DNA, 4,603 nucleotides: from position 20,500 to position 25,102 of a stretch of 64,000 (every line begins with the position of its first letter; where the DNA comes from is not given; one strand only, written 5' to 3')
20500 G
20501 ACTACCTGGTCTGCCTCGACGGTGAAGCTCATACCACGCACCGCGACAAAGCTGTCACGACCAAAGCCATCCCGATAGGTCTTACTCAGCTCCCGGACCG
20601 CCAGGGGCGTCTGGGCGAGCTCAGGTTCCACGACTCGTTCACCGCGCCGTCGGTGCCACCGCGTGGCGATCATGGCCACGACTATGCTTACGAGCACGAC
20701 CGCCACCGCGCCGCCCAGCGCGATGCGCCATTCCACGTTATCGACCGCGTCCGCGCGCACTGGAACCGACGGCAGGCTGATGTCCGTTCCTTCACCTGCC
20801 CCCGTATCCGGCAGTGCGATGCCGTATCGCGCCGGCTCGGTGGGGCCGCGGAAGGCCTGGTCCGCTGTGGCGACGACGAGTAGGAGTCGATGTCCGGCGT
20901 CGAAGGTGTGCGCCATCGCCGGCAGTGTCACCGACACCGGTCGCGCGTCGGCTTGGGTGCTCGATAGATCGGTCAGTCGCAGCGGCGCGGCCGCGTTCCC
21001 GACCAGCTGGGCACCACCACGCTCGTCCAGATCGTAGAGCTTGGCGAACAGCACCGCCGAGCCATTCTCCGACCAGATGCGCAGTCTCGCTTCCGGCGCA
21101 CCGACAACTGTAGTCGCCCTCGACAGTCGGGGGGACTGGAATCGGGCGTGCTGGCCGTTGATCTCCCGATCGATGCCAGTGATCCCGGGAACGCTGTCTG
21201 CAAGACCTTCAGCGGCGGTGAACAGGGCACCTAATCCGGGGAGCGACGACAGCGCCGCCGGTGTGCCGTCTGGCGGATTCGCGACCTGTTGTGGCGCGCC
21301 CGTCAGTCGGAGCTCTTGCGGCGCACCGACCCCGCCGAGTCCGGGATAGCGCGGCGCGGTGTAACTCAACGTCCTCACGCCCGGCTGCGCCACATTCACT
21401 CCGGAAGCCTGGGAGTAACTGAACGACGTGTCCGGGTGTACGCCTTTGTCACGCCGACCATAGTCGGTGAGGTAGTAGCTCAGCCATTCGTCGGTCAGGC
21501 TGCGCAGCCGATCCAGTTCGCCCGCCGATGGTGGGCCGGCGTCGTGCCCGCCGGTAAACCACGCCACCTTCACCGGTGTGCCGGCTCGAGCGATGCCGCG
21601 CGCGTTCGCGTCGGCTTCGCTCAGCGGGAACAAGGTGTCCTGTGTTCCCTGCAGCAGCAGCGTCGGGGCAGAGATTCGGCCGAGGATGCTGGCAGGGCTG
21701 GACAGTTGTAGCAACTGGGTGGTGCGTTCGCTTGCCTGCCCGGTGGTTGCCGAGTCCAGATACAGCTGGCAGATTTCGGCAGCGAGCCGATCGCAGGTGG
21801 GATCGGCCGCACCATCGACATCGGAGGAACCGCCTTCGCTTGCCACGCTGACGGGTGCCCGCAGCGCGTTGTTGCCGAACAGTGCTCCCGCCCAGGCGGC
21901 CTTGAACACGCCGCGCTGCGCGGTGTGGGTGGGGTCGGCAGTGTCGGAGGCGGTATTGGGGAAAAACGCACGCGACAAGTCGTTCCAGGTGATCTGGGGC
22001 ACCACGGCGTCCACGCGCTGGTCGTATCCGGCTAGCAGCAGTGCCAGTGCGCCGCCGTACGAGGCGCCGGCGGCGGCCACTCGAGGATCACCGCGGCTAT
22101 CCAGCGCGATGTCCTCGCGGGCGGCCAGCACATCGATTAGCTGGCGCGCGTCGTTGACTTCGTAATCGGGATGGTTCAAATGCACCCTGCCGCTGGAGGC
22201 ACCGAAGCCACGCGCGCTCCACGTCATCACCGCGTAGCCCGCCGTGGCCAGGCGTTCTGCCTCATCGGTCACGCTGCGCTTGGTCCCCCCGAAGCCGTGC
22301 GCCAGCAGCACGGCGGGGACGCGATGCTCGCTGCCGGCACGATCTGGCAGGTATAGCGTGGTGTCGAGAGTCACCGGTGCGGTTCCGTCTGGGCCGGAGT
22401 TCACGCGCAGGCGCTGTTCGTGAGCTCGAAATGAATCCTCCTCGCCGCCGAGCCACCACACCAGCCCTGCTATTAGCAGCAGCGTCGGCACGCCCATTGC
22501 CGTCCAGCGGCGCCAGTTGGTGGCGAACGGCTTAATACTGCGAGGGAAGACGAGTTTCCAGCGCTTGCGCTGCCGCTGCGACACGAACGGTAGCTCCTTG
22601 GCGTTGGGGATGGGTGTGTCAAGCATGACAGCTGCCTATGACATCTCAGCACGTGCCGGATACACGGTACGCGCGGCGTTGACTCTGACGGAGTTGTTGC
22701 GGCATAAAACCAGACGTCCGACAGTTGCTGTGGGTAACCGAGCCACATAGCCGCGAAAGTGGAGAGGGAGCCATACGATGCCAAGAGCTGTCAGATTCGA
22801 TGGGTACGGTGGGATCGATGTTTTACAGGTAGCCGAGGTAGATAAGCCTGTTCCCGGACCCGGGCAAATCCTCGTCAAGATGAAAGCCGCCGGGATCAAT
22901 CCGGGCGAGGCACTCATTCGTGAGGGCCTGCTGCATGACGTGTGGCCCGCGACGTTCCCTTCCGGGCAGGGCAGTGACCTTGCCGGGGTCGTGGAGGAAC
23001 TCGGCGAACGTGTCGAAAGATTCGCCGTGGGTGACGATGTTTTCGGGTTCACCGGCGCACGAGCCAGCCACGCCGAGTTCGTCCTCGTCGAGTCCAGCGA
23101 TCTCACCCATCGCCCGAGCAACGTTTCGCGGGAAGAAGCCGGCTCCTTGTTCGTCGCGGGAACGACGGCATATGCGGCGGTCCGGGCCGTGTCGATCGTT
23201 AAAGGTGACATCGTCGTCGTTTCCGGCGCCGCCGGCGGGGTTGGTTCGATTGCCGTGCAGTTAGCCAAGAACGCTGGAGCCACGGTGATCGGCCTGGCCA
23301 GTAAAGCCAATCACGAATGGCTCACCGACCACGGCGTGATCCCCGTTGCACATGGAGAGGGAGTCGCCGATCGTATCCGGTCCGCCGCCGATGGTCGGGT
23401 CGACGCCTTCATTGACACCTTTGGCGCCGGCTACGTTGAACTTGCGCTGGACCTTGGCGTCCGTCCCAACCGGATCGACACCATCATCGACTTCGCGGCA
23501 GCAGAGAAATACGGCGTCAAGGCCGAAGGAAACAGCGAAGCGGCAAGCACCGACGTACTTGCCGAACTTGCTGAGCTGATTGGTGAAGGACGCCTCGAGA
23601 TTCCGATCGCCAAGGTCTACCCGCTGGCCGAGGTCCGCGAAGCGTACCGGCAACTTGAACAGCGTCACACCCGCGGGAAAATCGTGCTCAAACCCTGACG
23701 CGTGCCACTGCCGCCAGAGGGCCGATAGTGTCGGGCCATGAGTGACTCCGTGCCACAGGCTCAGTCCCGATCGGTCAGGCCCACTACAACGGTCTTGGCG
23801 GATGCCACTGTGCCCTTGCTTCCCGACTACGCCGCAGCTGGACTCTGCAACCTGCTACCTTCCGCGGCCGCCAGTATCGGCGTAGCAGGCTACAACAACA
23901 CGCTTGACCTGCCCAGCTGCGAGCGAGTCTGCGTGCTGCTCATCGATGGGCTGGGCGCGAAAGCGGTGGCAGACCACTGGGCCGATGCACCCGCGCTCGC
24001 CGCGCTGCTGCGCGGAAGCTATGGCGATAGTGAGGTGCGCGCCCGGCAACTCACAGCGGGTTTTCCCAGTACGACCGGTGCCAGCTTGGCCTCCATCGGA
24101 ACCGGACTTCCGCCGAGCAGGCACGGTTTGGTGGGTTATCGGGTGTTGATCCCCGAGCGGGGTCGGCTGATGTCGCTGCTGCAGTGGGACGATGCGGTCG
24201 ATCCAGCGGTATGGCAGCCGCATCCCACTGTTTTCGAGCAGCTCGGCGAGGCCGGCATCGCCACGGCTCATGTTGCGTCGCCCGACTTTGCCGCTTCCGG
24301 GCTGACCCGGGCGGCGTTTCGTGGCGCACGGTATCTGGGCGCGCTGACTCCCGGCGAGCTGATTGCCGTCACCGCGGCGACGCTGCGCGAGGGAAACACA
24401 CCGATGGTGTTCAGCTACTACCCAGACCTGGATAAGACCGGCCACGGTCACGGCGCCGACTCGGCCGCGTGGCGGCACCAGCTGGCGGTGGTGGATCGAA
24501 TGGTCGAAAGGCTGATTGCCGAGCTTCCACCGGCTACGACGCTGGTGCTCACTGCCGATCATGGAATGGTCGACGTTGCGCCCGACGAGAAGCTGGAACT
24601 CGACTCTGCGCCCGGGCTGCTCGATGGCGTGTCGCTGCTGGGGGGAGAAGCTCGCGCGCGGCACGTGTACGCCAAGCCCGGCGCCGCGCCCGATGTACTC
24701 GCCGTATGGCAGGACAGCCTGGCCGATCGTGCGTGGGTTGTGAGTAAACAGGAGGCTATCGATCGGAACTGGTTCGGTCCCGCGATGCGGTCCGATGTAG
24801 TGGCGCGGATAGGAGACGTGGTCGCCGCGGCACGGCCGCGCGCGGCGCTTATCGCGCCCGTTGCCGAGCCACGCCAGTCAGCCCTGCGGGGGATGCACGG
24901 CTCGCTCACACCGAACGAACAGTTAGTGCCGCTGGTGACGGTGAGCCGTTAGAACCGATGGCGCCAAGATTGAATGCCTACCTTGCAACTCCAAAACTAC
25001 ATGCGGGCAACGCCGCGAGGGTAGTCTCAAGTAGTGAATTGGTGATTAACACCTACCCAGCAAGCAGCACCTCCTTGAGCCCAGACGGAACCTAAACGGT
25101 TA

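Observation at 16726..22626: ABC ATPase fused to a predicted extracytoplasmic S15/CocE-NonD hydrolase, beside a kinase/regulator pair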

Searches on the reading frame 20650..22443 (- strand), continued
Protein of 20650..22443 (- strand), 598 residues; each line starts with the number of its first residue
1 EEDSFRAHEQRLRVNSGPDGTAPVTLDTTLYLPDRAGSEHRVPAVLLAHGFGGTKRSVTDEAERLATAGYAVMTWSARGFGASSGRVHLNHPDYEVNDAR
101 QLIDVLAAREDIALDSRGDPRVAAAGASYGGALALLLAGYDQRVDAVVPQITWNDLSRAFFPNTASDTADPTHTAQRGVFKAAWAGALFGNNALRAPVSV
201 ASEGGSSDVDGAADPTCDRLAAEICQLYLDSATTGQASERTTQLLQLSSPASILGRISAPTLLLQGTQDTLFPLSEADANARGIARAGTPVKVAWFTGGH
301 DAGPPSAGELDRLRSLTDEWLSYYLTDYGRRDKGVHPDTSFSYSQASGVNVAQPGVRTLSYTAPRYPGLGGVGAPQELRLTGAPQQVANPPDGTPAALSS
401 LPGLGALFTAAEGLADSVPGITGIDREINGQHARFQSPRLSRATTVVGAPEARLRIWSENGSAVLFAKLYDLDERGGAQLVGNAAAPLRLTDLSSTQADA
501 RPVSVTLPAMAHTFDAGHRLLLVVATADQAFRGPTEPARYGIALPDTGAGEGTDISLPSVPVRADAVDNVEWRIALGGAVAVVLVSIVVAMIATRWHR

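Call 59: find_encoding_contigs(protein=P0396, flank=5000, max_places=1)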
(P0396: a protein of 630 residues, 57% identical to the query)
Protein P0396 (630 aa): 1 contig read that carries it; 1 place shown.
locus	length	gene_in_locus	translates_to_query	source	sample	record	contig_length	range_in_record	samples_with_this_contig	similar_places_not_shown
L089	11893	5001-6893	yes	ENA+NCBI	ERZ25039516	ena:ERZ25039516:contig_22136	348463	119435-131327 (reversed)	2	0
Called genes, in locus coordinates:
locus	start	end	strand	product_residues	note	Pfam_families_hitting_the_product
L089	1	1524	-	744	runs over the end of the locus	PF03704:BTAD, PF13191:AAA_16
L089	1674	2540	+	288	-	PF01209:Ubie_methyltran, PF06325:PrmA (faint), PF13847:Methyltransf_31, PF08241:Methyltransf_11, PF08242:Methyltransf_12, PF13649:Methyltransf_25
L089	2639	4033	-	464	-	PF01943:Polysacc_synt, PF13440:Polysacc_synt_3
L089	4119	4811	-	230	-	-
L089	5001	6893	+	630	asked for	PF02129:Peptidase_S15, PF00561:Abhydrolase_1, PF12146:Hydrolase_4 (weak), PF08530:PepX_C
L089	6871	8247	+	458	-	-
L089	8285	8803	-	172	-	-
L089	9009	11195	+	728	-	PF01757:Acyl_transf_3, PF19040:SGNH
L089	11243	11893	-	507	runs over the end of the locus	PF02706:Wzz, PF01656:CbiA, PF09140:MipZ (weak), PF10609:ParA, PF13614:AAA_31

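Call 60: find_encoding_contigs(protein=P0406, flank=5000, max_places=1)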
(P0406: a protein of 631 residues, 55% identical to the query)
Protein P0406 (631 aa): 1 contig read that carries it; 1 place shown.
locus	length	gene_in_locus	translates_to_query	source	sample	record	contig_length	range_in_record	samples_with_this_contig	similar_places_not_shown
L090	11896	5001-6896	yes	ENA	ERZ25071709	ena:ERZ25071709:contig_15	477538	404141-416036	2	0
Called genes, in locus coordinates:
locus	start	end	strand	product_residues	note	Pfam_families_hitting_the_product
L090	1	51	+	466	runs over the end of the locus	PF01266:DAO, PF01494:FAD_binding_3 (weak), PF13450:NAD_binding_8 (weak)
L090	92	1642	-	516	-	PF00501:AMP-binding, PF13193:AMP-binding_C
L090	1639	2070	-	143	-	PF03061:4HBT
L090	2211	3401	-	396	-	PF02771:Acyl-CoA_dh_N, PF02770:Acyl-CoA_dh_M, PF00441:Acyl-CoA_dh_1, PF08028:Acyl-CoA_dh_2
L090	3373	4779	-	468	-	PF01943:Polysacc_synt, PF13440:Polysacc_synt_3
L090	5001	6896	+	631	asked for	PF12740:PETase (weak), PF01738:DLH (faint), PF02129:Peptidase_S15, PF12146:Hydrolase_4, PF00326:Peptidase_S9 (faint), PF00561:Abhydrolase_1, PF08530:PepX_C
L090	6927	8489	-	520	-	PF02706:Wzz, PF01656:CbiA, PF09140:MipZ (weak), PF10609:ParA, PF13614:AAA_31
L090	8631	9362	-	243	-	-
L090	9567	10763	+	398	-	PF13439:Glyco_transf_4, PF13579:Glyco_trans_4_4, PF00534:Glycos_transf_1, PF13692:Glyco_trans_1_4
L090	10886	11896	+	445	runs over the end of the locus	-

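Call 61: find_encoding_contigs(protein=P0421, flank=5000, max_places=1)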
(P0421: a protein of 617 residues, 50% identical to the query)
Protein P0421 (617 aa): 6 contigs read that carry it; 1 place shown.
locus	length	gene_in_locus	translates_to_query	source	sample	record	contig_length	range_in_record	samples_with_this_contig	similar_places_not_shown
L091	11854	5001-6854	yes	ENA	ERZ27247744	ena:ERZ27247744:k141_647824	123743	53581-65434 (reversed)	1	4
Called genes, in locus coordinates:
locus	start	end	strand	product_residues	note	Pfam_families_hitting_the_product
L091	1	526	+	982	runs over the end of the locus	PF03699:UPF0182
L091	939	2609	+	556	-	PF02706:Wzz, PF01656:CbiA, PF09140:MipZ (weak), PF10609:ParA, PF13614:AAA_31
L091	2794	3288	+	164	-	-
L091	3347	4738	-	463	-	PF01943:Polysacc_synt, PF13440:Polysacc_synt_3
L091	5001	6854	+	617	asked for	PF02129:Peptidase_S15, PF00561:Abhydrolase_1, PF01738:DLH, PF12146:Hydrolase_4, PF12697:Abhydrolase_6, PF00326:Peptidase_S9 (faint), PF08530:PepX_C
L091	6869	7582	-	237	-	-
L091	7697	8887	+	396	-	PF13439:Glyco_transf_4, PF13579:Glyco_trans_4_4, PF00534:Glycos_transf_1, PF13692:Glyco_trans_1_4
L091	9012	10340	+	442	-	-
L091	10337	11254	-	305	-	PF00685:Sulfotransfer_1 (weak), PF13469:Sulfotransfer_3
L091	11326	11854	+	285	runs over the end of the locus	PF00685:Sulfotransfer_1, PF13469:Sulfotransfer_3 (faint)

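Call 69: find_encoding_contigs(protein=P0477, flank=6000, max_places=1)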
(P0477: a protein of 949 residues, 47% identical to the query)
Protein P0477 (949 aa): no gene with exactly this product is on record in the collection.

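Call 70: find_encoding_contigs(protein=P0430, flank=6000, max_places=1)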
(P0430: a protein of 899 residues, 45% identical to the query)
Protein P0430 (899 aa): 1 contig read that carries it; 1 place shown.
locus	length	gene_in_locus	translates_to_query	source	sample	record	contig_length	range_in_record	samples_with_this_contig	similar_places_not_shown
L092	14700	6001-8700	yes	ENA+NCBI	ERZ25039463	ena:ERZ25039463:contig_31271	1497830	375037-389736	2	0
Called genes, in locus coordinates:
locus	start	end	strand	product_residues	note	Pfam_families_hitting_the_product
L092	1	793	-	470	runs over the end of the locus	PF00672:HAMP, PF01590:GAF, PF13185:GAF_2, PF13492:GAF_3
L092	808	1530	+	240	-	PF01812:5-FTHF_cyc-lig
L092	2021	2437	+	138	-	PF01741:MscL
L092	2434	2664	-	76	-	-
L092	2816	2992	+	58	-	PF14013:MT0933_antitox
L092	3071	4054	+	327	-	PF00753:Lactamase_B (weak), PF13483:Lactamase_B_3, PF12706:Lactamase_B_2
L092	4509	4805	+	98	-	PF03795:YCII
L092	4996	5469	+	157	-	PF02537:CRCB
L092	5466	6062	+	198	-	PF02537:CRCB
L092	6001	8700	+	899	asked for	PF12740:PETase (weak), PF00561:Abhydrolase_1, PF01738:DLH (weak), PF02129:Peptidase_S15, PF12146:Hydrolase_4, PF12697:Abhydrolase_6, PF08530:PepX_C, PF00005:ABC_tran, +4 more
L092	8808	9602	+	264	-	PF12679:ABC2_membrane_2, PF12730:ABC2_membrane_4 (weak), PF10920:DUF2705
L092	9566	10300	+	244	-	PF06197:DUF998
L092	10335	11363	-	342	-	-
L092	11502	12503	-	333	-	PF02678:Pirin, PF05726:Pirin_C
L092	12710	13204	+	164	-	PF22381:Staph_reg_Sar_Rot (weak), PF01047:MarR (weak), PF12802:MarR_2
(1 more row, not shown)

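Call 73: search_protein_families(library=ncbifam, proteins=[window:20731-22443:-], max_evalue=0.01)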
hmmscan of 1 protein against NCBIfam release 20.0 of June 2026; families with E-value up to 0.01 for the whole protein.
window:20731-22443:- (571 aa): 11 families
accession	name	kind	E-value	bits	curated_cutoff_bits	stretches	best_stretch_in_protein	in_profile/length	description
TIGR00976.1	CocE_NonD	subfamily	1.1e-21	77.5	66.3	2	24-243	7-197/550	CocE/NonD family hydrolase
NF047920.1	lactonase_UilS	equivalog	2.2e-15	57.1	400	1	28-155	13-133/285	UilS family quorum-quenching N-acyl-homoserine lactonase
NF051488.1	bifunc_PcaDC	exception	4.1e-08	32.8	390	1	37-148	8-107/375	bifunctional 3-oxoadipate enol-lactonase/4-carboxymuconolactone decarboxylase PcaDC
TIGR02427.1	protocat_pcaD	equivalog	2.7e-06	27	255.85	0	39-149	10-109/251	3-oxoadipate enol-lactonase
NF003780.0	PRK05371.1-1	subfamily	9.7e-06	24.3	642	1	430-543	453-572/594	Xaa-Pro dipeptidyl-peptidase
NF007857.0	PRK10566.1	equivalog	0.00013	21.9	201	1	38-175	23-165/249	esterase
NF041440.1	hydrolase_YghX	exception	0.00033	19.9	460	1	30-138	84-194/292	YghX family hydrolase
NF051441.1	BisHyethTerphBdeA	equivalog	0.00084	18.7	520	1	29-155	87-203/305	bis(hydroxyethyl) terephthalate hydrolase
NF011457.0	PRK14875.1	equivalog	0.0016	17.5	307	0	36-139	127-217/372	acetoin dehydrogenase dihydrolipoyllysine-residue acetyltransferase subunit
NF050058.1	e_dPHAscl_type1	hypoth_equivalog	0.003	17.1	150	0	21-144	3-129/276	extracellular catalytic domain type 1 short-chain-length polyhydroxyalkanoate depolymerase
TIGR03611.1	RutD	equivalog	0.0089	15.4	238.5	0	40-147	11-108/258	pyrimidine utilization protein D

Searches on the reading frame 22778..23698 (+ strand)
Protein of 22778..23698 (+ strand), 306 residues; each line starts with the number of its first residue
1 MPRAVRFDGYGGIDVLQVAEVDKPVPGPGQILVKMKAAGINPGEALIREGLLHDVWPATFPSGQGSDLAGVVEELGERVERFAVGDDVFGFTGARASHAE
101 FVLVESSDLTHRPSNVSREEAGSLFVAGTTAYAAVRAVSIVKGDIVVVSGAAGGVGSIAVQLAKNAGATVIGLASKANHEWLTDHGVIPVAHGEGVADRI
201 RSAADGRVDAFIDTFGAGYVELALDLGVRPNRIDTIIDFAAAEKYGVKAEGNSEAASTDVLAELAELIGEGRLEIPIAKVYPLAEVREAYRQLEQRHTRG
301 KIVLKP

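Call 17: search_protein_families(library=pfam, proteins=[window:22778-23698:+], max_evalue=0.001)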
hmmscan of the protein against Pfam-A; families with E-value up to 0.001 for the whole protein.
window:22778-23698:+ (306 aa): 3 families
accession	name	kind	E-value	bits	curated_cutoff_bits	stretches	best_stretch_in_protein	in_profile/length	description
PF13602.12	ADH_zinc_N_2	-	8.8e-17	62.7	27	1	201-304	16-134/134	Zinc-binding dehydrogenase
PF08240.17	ADH_N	-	3.7e-13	50.1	23.5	1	27-107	1-97/104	Alcohol dehydrogenase GroES-like domain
PF00107.32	ADH_zinc_N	-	2.4e-08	34.4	31.8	1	154-225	1-77/129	Zinc-binding dehydrogenase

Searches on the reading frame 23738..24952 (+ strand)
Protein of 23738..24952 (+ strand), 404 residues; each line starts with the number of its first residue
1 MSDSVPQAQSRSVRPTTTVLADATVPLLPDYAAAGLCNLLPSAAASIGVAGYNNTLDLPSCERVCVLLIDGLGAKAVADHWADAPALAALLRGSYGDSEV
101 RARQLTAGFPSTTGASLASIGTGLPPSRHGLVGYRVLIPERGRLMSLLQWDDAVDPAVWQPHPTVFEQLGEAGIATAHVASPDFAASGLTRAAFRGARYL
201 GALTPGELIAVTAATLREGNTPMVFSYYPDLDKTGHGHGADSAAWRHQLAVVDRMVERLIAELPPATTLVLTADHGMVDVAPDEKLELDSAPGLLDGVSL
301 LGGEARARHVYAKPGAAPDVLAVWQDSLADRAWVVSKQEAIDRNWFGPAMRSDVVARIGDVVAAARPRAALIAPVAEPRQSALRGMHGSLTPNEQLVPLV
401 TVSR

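Call 17: search_protein_families(library=pfam, proteins=[window:23738-24952:+], max_evalue=0.001)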
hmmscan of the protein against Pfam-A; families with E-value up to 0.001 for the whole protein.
window:23738-24952:+ (404 aa): 3 families
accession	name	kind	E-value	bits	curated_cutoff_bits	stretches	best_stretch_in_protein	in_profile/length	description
PF01663.27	Phosphodiest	-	7.1e-42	144.7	23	1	64-389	1-341/342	Type I phosphodiesterase / nucleotide pyrophosphatase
PF01676.23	Metalloenzyme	-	8.4e-06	25.9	24.3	1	208-277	134-202/252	Metalloenzyme superfamily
PF08665.17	PglZ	-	2.6e-05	24.7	25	1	220-278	113-173/179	PglZ domain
